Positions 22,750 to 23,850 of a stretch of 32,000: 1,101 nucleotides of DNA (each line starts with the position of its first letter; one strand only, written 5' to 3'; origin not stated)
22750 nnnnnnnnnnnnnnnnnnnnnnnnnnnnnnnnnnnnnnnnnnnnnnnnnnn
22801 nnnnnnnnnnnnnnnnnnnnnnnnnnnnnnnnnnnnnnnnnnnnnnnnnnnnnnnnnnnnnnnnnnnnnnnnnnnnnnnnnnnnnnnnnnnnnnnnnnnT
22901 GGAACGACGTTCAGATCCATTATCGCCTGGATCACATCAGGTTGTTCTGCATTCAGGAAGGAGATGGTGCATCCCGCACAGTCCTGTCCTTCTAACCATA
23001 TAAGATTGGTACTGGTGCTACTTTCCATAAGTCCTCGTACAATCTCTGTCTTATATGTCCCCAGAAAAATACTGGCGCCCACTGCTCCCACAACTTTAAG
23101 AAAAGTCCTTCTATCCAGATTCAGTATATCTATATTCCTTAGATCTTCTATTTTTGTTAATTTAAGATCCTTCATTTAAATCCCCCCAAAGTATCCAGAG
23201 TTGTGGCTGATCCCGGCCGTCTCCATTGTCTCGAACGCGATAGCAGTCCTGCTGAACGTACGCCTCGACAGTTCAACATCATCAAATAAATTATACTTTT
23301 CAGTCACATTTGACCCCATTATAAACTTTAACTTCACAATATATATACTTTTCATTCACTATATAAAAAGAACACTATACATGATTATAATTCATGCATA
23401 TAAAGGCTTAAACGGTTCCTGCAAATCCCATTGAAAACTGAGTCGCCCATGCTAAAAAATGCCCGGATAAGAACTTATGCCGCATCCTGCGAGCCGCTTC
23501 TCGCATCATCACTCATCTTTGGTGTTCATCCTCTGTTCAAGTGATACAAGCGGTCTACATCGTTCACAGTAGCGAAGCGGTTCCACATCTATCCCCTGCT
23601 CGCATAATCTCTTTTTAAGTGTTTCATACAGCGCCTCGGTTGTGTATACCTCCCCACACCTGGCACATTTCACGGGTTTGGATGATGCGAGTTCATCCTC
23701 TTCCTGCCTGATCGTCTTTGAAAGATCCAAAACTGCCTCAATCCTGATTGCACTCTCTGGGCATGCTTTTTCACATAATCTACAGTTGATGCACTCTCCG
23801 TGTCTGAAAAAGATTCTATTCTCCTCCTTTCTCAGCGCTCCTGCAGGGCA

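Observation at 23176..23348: Unlisted 47-codon leaderless upstream ORF, in frame with and abutting the hydrogenase small-subunit ATG (TAA-ATG), carrying its own RRTF twin-arginine-like motif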

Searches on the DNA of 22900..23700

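Call 20: search_rna_families(source=window, start=22900, end=23700, threshold=evalue, max_evalue=10)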
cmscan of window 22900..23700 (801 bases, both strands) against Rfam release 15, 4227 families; matches with E-value up to 10: 2.
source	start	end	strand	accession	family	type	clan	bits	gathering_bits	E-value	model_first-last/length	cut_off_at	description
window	23483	23536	-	RF01306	sR52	Gene; snRNA; snoRNA; CD-box;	-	12.2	50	9.3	1-60/60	no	Small nucleolar RNA sR52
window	23511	23564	-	RF01130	sR46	Gene; snRNA; snoRNA; CD-box;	-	11.4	50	8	1-56/56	no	Small nucleolar RNA sR46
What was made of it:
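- Tried and rejected: Rfam scan of 22900-23700 at E<=10: only two sub-threshold C/D-box chance hits, outside the ORF (call 20).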

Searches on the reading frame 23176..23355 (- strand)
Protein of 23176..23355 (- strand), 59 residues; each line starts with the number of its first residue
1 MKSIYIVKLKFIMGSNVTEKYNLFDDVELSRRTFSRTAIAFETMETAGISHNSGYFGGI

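Call 13: find_homologous_proteins(query=window:23179-23355:-, max_evalue=10)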
Query seq(59 aa) (59 aa): 1 proteins with E <= 10 among 1 candidates.
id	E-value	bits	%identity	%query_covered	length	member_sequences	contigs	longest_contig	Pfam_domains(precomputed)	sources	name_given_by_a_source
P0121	3.6e-30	119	98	100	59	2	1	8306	-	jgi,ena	-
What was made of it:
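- The only hit among 5.8e9 proteins is the 98% strain variant (call 13).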

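Call 37: search_protein_families(library=pfam, proteins=[window:23176-23355:-], max_evalue=0.01)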
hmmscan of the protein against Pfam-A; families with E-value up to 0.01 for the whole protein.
window:23176-23355:- (59 aa): 0 families

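Call 51: search_protein_representatives(protein=window:23179-23355:-)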
Query: 59 residues. Proteins with E-value up to 0.001 (for the whole library): 3; up to 1e-10: 1; up to 1e-30: 0. The best 3 are listed.
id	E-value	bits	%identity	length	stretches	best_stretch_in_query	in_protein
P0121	1.2e-30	118.9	98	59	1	1-59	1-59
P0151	1.4e-04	37.7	-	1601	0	-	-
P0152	3.9e-04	36.3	29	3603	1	3-40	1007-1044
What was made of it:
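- On Regulatory uORF / leader peptide of the hydrogenase operon: No homologues found (calls 13, 51).
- A full HMMER scan of 1.84e9 representatives finds only that variant plus two weak hits in very long proteins (call 51). There is no conservation outside near-identical strains (calls 13, 51).
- Tried and rejected: Word-indexed search of 5.8e9 proteins and a full HMMER scan of 1.84e9 representatives with the peptide: only the strain variant, plus two weak hits in 1601-aa and 3603-aa proteins taken as spurious (calls 13, 51).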
